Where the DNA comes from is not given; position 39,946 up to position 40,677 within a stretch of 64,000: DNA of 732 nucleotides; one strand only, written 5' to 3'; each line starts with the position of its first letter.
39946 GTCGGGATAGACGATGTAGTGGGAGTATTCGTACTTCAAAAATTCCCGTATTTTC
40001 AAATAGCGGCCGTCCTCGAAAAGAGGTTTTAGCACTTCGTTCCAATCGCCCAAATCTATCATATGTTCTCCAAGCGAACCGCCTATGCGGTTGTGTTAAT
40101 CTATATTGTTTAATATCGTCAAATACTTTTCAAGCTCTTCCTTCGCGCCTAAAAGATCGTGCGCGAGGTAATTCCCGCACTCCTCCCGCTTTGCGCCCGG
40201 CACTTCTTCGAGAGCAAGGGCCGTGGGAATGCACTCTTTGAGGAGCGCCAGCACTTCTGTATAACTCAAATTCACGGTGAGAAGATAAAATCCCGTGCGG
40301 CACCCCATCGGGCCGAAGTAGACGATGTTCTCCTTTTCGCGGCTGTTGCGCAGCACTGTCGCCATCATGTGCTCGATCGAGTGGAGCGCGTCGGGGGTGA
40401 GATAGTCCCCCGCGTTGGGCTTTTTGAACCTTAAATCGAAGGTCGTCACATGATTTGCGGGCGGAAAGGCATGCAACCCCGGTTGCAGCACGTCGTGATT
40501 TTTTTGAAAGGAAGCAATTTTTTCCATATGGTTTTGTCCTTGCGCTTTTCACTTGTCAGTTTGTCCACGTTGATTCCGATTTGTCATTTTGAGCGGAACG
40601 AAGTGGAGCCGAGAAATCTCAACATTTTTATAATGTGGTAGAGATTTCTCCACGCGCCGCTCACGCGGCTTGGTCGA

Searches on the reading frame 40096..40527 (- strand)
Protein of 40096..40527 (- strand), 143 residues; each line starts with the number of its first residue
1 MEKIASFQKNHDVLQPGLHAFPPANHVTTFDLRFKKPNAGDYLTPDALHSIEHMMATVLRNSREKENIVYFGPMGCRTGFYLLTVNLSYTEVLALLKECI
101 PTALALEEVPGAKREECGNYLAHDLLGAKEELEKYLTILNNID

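Call 73: search_protein_families(library=pfam, proteins=[window:40096-40527:-], max_evalue=0.001)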
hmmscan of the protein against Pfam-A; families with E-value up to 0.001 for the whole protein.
window:40096-40527:- (143 aa): 1 family
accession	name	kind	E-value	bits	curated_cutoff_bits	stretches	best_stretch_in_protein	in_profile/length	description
PF02664.20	LuxS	-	2.1e-42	144.9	27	1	3-137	1-146/154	S-Ribosylhomocysteinase (LuxS)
